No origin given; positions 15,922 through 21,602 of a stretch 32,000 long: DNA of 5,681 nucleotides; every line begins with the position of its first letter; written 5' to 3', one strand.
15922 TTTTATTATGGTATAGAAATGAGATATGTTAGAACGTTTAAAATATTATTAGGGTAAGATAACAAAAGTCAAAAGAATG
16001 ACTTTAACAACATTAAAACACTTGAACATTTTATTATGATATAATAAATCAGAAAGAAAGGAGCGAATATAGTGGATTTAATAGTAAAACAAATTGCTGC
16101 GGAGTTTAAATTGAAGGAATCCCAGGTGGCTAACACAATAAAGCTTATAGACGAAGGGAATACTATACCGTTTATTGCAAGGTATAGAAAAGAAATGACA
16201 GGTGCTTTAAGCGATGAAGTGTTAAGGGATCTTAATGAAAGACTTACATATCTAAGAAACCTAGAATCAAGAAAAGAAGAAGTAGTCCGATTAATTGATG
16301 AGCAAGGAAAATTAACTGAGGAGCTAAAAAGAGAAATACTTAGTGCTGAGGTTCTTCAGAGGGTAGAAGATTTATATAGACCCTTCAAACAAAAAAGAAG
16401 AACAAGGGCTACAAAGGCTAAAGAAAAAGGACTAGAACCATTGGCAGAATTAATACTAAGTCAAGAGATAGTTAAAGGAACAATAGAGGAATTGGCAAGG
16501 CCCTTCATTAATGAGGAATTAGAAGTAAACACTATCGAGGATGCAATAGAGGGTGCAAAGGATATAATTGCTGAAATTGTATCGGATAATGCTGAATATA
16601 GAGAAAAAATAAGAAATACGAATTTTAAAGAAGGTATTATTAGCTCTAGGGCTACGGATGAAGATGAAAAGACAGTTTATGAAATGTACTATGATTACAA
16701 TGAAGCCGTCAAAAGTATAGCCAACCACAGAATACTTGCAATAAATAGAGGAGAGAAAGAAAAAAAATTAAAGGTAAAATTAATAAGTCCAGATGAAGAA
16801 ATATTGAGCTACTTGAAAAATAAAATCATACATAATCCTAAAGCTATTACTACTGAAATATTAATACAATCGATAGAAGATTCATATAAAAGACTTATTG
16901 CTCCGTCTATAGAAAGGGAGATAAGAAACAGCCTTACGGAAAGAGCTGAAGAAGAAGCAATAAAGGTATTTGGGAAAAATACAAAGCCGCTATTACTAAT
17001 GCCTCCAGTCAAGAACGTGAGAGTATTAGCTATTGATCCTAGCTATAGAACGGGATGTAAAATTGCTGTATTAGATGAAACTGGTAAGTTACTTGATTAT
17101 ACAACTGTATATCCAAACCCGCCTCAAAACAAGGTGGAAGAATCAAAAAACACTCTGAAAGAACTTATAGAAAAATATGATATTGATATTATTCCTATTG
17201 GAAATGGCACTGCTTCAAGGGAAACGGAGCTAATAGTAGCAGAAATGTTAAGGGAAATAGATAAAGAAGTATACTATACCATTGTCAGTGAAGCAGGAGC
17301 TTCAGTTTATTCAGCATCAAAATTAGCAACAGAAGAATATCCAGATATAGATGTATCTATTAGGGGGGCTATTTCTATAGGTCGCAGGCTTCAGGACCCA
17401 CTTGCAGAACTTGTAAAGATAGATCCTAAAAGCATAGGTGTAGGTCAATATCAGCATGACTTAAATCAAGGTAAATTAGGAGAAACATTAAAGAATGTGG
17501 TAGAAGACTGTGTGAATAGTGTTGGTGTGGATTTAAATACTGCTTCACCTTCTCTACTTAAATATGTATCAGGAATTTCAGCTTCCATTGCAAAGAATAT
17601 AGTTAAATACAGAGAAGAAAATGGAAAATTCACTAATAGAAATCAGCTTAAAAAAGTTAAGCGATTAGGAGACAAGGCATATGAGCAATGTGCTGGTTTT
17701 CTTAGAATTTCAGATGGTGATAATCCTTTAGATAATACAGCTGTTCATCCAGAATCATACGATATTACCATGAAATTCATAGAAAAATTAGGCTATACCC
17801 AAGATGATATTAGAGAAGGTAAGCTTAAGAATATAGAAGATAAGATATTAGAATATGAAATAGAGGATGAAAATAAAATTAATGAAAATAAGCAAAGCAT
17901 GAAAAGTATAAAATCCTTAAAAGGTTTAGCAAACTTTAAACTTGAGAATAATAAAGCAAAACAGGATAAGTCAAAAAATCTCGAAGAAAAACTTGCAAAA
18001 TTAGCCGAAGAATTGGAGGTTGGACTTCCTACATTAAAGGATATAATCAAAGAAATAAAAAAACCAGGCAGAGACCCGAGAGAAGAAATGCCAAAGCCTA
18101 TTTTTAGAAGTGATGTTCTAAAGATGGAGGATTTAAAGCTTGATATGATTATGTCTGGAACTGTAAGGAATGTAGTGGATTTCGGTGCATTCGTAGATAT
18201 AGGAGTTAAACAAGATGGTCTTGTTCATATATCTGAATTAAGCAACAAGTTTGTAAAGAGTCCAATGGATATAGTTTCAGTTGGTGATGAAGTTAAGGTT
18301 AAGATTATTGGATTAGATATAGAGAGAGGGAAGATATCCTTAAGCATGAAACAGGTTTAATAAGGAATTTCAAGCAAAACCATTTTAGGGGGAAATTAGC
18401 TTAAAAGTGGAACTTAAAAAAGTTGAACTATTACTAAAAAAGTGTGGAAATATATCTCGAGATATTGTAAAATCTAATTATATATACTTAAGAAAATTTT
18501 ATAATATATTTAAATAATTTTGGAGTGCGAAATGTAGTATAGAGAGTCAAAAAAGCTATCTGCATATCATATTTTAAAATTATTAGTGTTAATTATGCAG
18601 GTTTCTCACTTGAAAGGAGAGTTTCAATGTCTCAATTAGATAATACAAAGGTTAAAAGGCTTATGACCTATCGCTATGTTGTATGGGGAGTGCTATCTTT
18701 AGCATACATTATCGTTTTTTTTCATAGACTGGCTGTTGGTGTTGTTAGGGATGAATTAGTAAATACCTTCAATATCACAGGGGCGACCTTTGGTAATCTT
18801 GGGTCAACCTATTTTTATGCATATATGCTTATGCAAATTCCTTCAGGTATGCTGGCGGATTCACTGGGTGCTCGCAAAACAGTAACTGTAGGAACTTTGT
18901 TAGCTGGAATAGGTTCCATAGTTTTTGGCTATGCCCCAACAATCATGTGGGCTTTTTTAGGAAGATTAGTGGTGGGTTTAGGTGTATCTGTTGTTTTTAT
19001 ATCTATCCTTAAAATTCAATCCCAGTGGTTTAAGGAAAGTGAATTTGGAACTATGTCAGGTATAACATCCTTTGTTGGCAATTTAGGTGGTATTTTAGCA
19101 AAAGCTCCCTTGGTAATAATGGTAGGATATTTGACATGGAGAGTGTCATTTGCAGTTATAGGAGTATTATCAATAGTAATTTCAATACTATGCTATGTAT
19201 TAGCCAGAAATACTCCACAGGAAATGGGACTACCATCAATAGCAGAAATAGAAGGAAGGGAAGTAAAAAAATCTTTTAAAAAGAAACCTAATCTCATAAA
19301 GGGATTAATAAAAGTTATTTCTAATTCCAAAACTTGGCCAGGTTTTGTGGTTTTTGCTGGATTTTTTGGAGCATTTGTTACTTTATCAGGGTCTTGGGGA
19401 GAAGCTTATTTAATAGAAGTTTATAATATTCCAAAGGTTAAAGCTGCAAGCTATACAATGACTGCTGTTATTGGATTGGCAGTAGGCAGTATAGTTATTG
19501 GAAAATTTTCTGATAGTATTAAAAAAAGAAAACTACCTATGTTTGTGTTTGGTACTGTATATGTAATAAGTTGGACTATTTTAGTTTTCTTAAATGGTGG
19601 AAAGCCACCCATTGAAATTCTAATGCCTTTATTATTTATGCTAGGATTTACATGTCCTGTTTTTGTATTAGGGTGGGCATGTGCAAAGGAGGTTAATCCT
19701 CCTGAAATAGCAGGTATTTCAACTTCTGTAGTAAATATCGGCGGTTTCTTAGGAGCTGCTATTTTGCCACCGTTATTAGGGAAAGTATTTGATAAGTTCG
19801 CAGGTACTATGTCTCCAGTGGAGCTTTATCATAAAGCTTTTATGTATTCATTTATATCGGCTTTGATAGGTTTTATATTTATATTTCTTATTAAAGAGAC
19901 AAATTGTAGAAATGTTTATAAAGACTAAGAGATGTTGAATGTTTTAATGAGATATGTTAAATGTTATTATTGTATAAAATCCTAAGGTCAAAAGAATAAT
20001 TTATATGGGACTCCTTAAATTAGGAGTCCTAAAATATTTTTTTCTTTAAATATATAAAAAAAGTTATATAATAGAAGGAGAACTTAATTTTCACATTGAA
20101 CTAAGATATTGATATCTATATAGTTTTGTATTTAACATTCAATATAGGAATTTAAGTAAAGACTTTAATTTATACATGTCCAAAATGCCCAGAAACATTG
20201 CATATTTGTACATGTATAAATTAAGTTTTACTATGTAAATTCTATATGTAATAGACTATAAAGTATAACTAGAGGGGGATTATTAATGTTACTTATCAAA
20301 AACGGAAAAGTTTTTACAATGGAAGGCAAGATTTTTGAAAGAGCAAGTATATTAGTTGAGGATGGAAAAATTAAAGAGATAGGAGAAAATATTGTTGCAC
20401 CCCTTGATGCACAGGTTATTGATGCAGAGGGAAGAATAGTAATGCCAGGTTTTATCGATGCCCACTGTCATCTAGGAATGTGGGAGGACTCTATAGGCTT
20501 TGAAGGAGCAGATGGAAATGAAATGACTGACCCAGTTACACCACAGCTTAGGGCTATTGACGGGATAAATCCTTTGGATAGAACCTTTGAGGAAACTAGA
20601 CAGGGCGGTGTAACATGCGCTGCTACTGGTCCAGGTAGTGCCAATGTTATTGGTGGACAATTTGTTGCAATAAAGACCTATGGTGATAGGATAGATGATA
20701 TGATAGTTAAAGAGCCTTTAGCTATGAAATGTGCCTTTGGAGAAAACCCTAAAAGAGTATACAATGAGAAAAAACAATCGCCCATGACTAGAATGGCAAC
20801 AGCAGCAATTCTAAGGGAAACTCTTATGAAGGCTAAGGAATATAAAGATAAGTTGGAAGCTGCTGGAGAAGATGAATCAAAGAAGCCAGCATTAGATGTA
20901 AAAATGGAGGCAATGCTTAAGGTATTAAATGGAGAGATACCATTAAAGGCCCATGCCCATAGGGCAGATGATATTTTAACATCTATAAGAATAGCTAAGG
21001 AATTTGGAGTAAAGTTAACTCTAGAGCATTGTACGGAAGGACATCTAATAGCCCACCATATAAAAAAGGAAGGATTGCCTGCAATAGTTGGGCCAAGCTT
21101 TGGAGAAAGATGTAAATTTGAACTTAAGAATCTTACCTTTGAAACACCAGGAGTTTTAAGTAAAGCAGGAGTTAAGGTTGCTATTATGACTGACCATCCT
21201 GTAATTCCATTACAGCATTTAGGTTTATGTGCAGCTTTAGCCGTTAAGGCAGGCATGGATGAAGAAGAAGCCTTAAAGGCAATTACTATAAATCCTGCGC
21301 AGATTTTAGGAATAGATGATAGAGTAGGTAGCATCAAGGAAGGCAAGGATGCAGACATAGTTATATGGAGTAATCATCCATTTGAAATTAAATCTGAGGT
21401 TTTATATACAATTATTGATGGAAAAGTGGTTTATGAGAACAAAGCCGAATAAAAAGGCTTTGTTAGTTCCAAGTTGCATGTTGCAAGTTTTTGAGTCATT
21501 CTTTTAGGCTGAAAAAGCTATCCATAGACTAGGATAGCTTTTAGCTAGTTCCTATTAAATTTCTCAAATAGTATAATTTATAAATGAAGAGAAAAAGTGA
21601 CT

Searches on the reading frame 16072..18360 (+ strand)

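Call 11: search_protein_families(library=pfam, proteins=[window:16072-18360:+])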
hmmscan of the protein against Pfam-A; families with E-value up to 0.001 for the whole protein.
window:16072-18360:+ (762 aa): 8 families
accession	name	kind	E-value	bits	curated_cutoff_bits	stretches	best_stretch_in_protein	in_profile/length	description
PF16921.10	Tex_YqgF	-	1.2e-55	187.8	27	1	317-441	2-126/126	Tex protein YqgF-like domain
PF12836.13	HHH_3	-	9.4e-32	109.4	27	1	481-545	1-65/65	Helix-hairpin-helix motif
PF09371.15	Tex_N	-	1.5e-30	105.1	32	1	4-76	3-75/75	Tex-like protein N-terminal domain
PF22706.1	Tex_central_region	-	2.5e-29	103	27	1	139-300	7-178/178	Tex central region-like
PF00575.29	S1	-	1.4e-20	73.8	22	1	690-760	4-74/74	S1 RNA binding domain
PF17674.7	HHH_9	-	3.6e-18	66.6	23.1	2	616-670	19-70/70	HHH domain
PF14635.12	HHH_7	-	1.2e-09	38.8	27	1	454-547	5-104/104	Helix-hairpin-helix motif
PF14639.11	YqgF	-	3e-07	30.8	35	1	332-448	24-147/150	Holliday-junction resolvase-like of SPT6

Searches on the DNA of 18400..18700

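Call 8: search_rna_families(source=window, start=18400, end=18700, threshold=evalue, max_evalue=10, show_alignments=3)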
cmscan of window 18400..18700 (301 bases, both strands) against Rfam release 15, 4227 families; matches with E-value up to 10: 1.
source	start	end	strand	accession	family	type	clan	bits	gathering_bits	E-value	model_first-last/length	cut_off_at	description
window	18451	18484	-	RF03387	mir-1902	Gene; miRNA;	-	16.4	80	1.4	22-57/79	no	mir-1902 microRNA precursor family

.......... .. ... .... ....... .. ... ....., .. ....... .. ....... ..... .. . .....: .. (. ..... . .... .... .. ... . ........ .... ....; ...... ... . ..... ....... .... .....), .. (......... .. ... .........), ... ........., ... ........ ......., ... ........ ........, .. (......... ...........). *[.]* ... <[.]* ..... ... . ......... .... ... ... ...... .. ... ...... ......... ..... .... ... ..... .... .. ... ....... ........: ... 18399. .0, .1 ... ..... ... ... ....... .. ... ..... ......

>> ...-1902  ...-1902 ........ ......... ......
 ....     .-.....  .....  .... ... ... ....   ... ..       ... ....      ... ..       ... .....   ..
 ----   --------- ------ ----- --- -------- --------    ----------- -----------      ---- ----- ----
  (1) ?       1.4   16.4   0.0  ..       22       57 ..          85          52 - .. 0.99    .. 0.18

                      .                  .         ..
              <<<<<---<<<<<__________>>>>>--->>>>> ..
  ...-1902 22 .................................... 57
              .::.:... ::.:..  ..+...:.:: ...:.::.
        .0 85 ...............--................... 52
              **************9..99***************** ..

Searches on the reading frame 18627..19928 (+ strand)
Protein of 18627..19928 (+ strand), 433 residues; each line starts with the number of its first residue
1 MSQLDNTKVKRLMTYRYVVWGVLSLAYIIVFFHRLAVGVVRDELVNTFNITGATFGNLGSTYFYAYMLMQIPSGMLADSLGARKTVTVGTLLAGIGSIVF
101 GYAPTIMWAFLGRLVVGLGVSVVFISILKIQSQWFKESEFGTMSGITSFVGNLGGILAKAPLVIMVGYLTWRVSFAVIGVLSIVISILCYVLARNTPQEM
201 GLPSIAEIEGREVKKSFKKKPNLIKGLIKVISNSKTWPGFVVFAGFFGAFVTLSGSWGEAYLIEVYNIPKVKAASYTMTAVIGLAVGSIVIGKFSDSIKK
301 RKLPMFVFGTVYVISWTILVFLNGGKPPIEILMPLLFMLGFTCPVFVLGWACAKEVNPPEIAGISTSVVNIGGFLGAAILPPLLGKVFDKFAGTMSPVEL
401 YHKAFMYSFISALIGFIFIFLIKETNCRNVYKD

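Call 11: search_protein_families(library=pfam, proteins=[window:18627-19928:+])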
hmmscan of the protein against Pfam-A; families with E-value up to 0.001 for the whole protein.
window:18627-19928:+ (433 aa): 1 family
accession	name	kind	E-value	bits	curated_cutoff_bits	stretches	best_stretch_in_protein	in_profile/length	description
PF07690.21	MFS_1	-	2.1e-47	162.1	33.4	2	23-381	1-347/347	Major Facilitator Superfamily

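Call 13: find_encoding_contigs(protein=window:18627-19928:+, flank=10000, max_places=10)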
Protein window:18627-19928:+ (433 aa): 2 contigs read that carry it; 2 places shown.
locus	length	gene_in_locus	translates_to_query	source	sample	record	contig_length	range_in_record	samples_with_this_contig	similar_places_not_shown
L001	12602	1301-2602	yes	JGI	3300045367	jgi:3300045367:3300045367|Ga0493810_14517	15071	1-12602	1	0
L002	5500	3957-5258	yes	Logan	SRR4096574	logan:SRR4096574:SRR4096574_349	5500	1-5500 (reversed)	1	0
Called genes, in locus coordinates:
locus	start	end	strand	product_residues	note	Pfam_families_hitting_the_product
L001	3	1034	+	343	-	?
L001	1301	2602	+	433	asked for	PF07690:MFS_1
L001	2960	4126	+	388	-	PF07969:Amidohydro_3 (weak), PF01979:Amidohydro_1, PF07969:Amidohydro_3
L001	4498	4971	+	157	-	PF02367:TsaE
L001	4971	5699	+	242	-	PF00814:TsaD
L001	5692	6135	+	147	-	PF13302:Acetyltransf_3, PF13420:Acetyltransf_4 (weak), PF13673:Acetyltransf_10, PF00583:Acetyltransf_1, PF13508:Acetyltransf_7, PF08445:FR47 (weak)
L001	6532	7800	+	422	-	PF00364:Biotin_lipoyl (faint), PF25917:BSH_RND, PF25973:BSH_CzcB, PF25984:BSH_YknX, PF25881:HH_YBHG (weak), PF25954:Beta-barrel_RND_2 (weak), PF25990:Beta-barrel_YknX, PF25989:YknX_C, +1 more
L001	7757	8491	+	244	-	PF02463:SMC_N (faint), PF00005:ABC_tran, PF13304:AAA_21 (faint)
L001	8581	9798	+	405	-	PF12704:MacB_PCD, PF02687:FtsX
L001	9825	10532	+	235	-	PF04893:Yip1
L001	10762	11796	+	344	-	PF00814:TsaD, PF22521:HypF_C_2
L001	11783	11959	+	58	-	-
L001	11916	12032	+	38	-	-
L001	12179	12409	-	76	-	PF00550:PP-binding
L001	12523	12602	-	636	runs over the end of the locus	PF00005:ABC_tran, PF13555:AAA_29 (faint), PF00004:AAA (faint), PF01926:MMR_HSR1 (faint), PF13238:AAA_18 (faint), PF12848:ABC_tran_Xtn, PF00005:ABC_tran, PF16326:ABC_tran_CTD, +3 more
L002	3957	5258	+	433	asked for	PF07690:MFS_1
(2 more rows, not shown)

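Call 23: find_homologous_proteins(query=window:18627-19928:+, max_evalue=1e-30)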
Query window:18627-19928:+ (433 aa): 1319 proteins with E <= 1e-30 among 8000 candidates; the best 120 are listed.
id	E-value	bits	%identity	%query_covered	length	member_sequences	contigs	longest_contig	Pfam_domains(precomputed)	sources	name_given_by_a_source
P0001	3.2e-278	941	100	100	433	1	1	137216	PF07690.22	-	-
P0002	4.4e-254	861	89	100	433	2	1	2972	PF07690.22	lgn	-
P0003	1.6e-251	853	87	100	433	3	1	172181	PF03137.27,PF07690.22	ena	-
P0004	1.6e-250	850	87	100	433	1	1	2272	PF03137.27,PF07690.22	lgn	-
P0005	9.6e-244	827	86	100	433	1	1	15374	PF07690.22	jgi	-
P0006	1.1e-243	827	86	100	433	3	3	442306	PF07690.22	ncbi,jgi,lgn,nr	ncbi:MAG: MFS transporter [Maledivibacter sp.]|jgi:sugar phosphate permease|nr:MFS transporter [Male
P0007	4.3e-243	825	85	100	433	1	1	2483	PF07690.22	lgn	-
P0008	8.8e-243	824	85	100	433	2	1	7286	PF07690.22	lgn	-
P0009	2.1e-242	823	84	100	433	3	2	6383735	PF07690.22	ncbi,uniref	ncbi:MFS transporter [Wukongibacter baidiensis]|uniref:MFS transporter n=1 Tax=Wukongibacter baidien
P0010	7.6e-239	811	82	100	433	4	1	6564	PF07690.22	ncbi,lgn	-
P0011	1.1e-234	798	81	100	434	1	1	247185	PF07690.22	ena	-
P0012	5.2e-234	795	81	100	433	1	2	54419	PF07690.22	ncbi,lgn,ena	-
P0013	1.0e-231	788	80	100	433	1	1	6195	PF07690.22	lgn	-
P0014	4.6e-228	776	79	100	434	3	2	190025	PF07690.22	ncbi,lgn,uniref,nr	ncbi:Sugar phosphate permease [Caminicella sporogenes DSM 14501]|uniref:Sugar phosphate permease n=1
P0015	8.4e-228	775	79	100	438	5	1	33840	PF07690.22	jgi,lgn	jgi:sugar phosphate permease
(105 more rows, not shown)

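Call 24: find_encoding_contigs(protein=P0003, flank=10000, max_places=3)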
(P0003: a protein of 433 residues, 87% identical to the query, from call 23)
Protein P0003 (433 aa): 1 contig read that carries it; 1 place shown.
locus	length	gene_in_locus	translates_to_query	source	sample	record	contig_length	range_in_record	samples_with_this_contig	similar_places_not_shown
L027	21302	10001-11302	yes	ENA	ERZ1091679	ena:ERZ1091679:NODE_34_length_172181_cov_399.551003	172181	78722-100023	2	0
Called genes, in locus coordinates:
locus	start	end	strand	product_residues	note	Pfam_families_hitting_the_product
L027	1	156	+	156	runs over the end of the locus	PF05130:FlgN (weak)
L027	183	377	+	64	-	PF14070:YjfB_motility (weak)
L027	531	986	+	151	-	-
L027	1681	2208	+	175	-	PF02482:Ribosomal_S30AE, PF16321:Ribosom_S30AE_C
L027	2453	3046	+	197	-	PF17248:DUF5317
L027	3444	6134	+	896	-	PF07517:SecA_DEAD, PF00270:DEAD, PF01043:SecA_PP_bind, PF21090:P-loop_SecA, PF07516:SecA_SW, PF02810:SEC-C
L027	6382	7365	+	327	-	PF03462:PCRF, PF00472:RF-1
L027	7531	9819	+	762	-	PF09371:Tex_N, PF22706:Tex_central_region, PF14639:YqgF (weak), PF16921:Tex_YqgF, PF14635:HHH_7, PF12836:HHH_3, PF17674:HHH_9, PF00575:S1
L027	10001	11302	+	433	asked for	PF07690:MFS_1, PF03137:OATP (weak), PF07690:MFS_1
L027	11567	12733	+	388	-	PF07969:Amidohydro_3 (weak), PF01979:Amidohydro_1, PF07969:Amidohydro_3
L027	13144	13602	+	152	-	PF02367:TsaE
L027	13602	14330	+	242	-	PF00814:TsaD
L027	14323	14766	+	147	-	PF13302:Acetyltransf_3, PF13420:Acetyltransf_4, PF13673:Acetyltransf_10, PF00583:Acetyltransf_1, PF13508:Acetyltransf_7, PF08445:FR47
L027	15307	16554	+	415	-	PF25917:BSH_RND, PF25973:BSH_CzcB, PF25984:BSH_YknX, PF25885:HH_EMRA (weak), PF25954:Beta-barrel_RND_2, PF25990:Beta-barrel_YknX, PF26002:Beta-barrel_AprE, PF25989:YknX_C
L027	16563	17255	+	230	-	PF02463:SMC_N (weak), PF00005:ABC_tran, PF13304:AAA_21 (faint)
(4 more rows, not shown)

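Call 25: find_encoding_contigs(protein=P0006, flank=10000, max_places=3)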
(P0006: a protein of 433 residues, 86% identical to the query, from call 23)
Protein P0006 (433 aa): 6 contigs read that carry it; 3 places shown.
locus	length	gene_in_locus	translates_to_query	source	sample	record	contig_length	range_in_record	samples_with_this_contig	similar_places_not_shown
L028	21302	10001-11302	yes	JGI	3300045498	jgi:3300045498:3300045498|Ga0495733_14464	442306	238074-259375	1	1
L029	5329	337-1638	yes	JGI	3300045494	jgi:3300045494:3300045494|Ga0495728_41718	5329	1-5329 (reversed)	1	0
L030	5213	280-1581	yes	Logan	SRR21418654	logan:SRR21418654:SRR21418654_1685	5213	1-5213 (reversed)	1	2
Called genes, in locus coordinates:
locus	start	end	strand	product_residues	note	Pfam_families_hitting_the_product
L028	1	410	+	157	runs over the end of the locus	PF05130:FlgN (weak)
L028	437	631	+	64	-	PF14070:YjfB_motility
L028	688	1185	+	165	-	PF05130:FlgN (weak)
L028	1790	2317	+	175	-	PF02482:Ribosomal_S30AE, PF16321:Ribosom_S30AE_C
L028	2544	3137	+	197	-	PF17248:DUF5317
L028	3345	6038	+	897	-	PF07517:SecA_DEAD, PF00270:DEAD, PF01043:SecA_PP_bind, PF21090:P-loop_SecA, PF07516:SecA_SW, PF02810:SEC-C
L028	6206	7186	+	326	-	PF03462:PCRF, PF00472:RF-1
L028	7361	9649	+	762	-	PF09371:Tex_N, PF22706:Tex_central_region, PF14639:YqgF (weak), PF16921:Tex_YqgF, PF14635:HHH_7, PF12836:HHH_3, PF17674:HHH_9, PF00575:S1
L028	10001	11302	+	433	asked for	PF07690:MFS_1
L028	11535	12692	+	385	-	PF07969:Amidohydro_3 (weak), PF01979:Amidohydro_1, PF07969:Amidohydro_3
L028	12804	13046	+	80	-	PF09388:SpoOE-like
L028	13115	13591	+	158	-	PF02367:TsaE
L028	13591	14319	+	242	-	PF00814:TsaD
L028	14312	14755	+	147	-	PF13302:Acetyltransf_3, PF13420:Acetyltransf_4, PF00583:Acetyltransf_1, PF13673:Acetyltransf_10, PF13508:Acetyltransf_7, PF08445:FR47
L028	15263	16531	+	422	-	PF00364:Biotin_lipoyl (faint), PF25917:BSH_RND, PF25973:BSH_CzcB, PF25984:BSH_YknX, PF25954:Beta-barrel_RND_2 (weak), PF25990:Beta-barrel_YknX, PF26002:Beta-barrel_AprE (weak), PF25989:YknX_C, +1 more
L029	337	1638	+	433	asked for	PF07690:MFS_1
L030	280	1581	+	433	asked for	PF07690:MFS_1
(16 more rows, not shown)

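Call 26: find_encoding_contigs(protein=P0009, flank=10000, max_places=3)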
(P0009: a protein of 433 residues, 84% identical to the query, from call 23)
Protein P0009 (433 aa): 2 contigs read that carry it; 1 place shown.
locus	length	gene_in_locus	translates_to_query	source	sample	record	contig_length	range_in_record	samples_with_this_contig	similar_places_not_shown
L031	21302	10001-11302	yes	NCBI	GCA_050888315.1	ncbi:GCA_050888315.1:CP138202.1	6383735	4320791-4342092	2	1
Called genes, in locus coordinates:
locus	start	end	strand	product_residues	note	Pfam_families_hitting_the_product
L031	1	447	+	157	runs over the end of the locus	PF05130:FlgN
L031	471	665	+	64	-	PF14070:YjfB_motility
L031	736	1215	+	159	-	PF05130:FlgN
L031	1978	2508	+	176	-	PF02482:Ribosomal_S30AE, PF16321:Ribosom_S30AE_C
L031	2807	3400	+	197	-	PF17248:DUF5317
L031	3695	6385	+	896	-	PF07517:SecA_DEAD, PF00270:DEAD, PF01043:SecA_PP_bind, PF21090:P-loop_SecA, PF07516:SecA_SW, PF02810:SEC-C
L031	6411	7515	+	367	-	PF03462:PCRF, PF00472:RF-1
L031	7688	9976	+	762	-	PF09371:Tex_N, PF22706:Tex_central_region, PF14639:YqgF (weak), PF16921:Tex_YqgF, PF14635:HHH_7, PF12836:HHH_3, PF17674:HHH_9, PF00575:S1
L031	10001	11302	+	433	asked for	PF07690:MFS_1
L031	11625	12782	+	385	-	PF07969:Amidohydro_3 (weak), PF01979:Amidohydro_1, PF07969:Amidohydro_3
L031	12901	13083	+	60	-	PF09388:SpoOE-like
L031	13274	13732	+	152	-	PF02367:TsaE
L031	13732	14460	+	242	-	PF00814:TsaD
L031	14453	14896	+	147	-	PF13302:Acetyltransf_3, PF13420:Acetyltransf_4, PF00583:Acetyltransf_1, PF13673:Acetyltransf_10, PF13508:Acetyltransf_7, PF08445:FR47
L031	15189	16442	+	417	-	PF00364:Biotin_lipoyl (faint), PF25917:BSH_RND, PF25973:BSH_CzcB, PF25984:BSH_YknX, PF25954:Beta-barrel_RND_2 (faint), PF25990:Beta-barrel_YknX, PF26002:Beta-barrel_AprE (weak), PF25989:YknX_C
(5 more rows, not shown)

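Call 50: find_encoding_contigs(protein=P0002, flank=10000, max_places=4)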
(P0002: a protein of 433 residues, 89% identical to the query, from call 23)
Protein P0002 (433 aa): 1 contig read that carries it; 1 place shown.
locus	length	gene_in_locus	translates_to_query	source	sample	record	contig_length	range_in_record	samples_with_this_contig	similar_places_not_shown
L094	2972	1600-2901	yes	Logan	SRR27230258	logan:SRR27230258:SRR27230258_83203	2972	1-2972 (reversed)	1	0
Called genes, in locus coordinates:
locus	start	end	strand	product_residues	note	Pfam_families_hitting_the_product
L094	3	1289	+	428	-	?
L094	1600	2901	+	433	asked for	PF07690:MFS_1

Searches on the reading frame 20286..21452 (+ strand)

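Call 11: search_protein_families(library=pfam, proteins=[window:20286-21452:+])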
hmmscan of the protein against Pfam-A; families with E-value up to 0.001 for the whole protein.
window:20286-21452:+ (388 aa): 2 families
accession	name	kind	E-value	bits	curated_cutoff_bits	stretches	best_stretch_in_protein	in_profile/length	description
PF07969.17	Amidohydro_3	-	1.2e-26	94.7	29.7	2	291-383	362-472/472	Amidohydrolase family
PF01979.26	Amidohydro_1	-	9.2e-26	91.3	25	1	51-382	1-345/345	Amidohydrolase family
